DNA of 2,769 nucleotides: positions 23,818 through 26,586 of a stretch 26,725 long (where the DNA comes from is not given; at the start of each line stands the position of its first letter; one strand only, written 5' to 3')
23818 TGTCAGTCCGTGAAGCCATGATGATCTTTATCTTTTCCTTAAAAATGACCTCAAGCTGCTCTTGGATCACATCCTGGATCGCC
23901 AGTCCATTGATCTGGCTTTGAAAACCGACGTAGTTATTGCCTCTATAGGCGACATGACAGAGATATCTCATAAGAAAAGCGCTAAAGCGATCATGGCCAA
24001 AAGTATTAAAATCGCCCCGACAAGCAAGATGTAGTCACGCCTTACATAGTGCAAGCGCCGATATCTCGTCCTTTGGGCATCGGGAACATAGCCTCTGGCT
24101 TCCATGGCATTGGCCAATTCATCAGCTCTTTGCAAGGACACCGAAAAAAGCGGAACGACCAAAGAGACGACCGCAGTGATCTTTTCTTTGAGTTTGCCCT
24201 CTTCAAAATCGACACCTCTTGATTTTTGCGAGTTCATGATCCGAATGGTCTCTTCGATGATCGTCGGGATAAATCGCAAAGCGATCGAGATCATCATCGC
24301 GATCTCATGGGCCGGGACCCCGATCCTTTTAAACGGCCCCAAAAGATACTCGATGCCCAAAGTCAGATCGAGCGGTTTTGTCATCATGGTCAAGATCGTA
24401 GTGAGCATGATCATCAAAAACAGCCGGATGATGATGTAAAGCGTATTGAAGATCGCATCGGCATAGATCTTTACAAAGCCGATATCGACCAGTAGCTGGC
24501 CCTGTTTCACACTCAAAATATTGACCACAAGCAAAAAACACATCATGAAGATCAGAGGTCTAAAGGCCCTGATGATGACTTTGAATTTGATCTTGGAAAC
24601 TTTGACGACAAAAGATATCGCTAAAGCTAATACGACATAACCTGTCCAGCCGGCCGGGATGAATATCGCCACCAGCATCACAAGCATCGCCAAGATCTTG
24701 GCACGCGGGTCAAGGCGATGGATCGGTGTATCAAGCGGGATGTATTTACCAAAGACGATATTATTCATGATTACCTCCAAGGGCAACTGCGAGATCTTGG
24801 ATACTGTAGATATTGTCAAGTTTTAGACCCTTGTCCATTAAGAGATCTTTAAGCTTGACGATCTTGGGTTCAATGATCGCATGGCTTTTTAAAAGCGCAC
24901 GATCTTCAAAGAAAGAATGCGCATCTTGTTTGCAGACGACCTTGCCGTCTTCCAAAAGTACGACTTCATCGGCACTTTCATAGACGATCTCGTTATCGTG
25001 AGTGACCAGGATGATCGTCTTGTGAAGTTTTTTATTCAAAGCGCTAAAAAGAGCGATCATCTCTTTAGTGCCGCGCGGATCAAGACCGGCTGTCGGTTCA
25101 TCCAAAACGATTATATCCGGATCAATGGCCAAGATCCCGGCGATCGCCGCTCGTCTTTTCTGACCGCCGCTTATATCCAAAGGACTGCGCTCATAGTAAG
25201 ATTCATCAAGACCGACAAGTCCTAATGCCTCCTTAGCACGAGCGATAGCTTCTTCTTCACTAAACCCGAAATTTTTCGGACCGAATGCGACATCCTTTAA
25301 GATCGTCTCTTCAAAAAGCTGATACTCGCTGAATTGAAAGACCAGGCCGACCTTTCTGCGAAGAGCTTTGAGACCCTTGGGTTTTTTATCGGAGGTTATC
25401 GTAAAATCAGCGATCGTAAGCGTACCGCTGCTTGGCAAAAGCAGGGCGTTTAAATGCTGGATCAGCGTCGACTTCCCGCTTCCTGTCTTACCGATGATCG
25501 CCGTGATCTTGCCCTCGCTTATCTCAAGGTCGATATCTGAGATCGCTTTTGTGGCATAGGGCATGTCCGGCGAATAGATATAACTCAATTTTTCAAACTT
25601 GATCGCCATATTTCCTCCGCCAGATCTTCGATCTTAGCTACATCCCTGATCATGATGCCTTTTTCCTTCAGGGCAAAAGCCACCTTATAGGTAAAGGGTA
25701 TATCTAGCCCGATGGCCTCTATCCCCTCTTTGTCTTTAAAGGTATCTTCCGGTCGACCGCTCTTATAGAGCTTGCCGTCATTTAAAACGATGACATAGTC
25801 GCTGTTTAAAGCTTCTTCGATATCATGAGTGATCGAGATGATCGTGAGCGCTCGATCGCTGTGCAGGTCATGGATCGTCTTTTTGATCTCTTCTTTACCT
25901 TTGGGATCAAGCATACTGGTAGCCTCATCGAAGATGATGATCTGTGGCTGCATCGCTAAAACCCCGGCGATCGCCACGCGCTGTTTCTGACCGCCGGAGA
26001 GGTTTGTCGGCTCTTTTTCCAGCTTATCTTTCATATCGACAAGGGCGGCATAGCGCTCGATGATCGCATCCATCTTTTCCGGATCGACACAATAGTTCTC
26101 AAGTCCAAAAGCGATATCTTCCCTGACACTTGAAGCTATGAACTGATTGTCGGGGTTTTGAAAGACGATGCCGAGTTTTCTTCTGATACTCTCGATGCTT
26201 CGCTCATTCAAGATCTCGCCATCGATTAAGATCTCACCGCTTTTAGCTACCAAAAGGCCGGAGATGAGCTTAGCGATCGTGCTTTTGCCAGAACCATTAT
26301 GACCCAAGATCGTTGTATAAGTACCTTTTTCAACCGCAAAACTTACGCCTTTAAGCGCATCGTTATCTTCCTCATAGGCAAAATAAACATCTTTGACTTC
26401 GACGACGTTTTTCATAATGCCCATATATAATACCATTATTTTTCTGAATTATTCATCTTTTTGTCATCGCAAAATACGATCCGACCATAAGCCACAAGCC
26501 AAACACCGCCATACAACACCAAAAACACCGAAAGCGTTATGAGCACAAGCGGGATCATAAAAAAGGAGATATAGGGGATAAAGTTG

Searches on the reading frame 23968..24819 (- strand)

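Call 37: search_protein_families(library=pfam, proteins=[window:23968-24819:-])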
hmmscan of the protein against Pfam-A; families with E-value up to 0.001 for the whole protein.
window:23968-24819:- (283 aa): 1 family
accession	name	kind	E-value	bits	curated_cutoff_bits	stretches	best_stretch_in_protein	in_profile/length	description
PF02361.21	CbiQ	-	6e-41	140.9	25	1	31-249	3-212/216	Cobalt transport protein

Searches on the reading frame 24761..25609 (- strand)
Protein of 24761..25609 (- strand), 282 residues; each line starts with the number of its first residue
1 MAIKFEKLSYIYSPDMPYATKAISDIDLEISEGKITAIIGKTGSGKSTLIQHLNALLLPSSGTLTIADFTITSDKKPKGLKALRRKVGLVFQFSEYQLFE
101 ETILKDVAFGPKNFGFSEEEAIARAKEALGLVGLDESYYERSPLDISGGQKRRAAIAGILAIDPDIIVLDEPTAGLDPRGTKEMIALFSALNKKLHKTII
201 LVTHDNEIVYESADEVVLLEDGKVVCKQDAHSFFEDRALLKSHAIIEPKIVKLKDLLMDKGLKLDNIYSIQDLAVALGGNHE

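Call 37: search_protein_families(library=pfam, proteins=[window:24761-25609:-])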
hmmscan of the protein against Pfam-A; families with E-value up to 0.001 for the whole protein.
window:24761-25609:- (282 aa): 7 families
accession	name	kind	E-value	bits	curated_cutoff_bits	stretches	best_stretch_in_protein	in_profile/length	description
PF00005.33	ABC_tran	-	5.3e-28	98.8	25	1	24-174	2-137/137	ABC transporter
PF13304.12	AAA_21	-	2.2e-12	48.1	27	1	136-209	228-303/304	AAA domain, putative AbiEii toxin, Type IV TA system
PF02463.25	SMC_N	-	4.1e-07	30.1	40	1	33-217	24-209/220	RecF/RecN/SMC N terminal domain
PF13555.12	AAA_29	-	6.2e-07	29.5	27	1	28-61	17-50/61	P-loop containing region of AAA domain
PF13175.12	AAA_15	-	1.2e-06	28.8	32.1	1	22-60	13-50/374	AAA ATPase domain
PF13476.12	AAA_23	-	2.9e-05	25.2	27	1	25-57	12-43/201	AAA domain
PF13401.12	AAA_22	-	0.00072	20.3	27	0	32-80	4-50/130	AAA domain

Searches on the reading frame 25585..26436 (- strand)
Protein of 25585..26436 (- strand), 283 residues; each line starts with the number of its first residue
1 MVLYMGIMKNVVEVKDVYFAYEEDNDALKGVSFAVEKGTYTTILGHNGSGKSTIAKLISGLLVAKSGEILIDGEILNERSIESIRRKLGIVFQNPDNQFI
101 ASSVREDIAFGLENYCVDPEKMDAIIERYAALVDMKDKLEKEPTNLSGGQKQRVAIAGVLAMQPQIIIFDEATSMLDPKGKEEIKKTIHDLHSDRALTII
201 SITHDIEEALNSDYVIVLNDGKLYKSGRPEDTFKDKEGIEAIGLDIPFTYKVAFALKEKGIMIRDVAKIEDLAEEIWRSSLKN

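Call 37: search_protein_families(library=pfam, proteins=[window:25585-26436:-])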
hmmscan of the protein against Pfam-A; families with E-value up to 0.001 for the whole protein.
window:25585-26436:- (283 aa): 6 families
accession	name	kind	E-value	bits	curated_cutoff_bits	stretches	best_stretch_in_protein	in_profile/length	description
PF00005.33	ABC_tran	-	1.9e-35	122.9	25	1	28-174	1-137/137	ABC transporter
PF02463.25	SMC_N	-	1.1e-10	41.7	40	1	39-214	25-209/220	RecF/RecN/SMC N terminal domain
PF13175.12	AAA_15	-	1.1e-05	25.7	32.1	1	40-140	25-92/374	AAA ATPase domain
PF13304.12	AAA_21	-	0.00033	21.2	27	0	41-64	2-25/304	AAA domain, putative AbiEii toxin, Type IV TA system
PF13476.12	AAA_23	-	0.00039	21.5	27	0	41-66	22-47/201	AAA domain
PF13555.12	AAA_29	-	0.0008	19.5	27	0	32-65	16-49/61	P-loop containing region of AAA domain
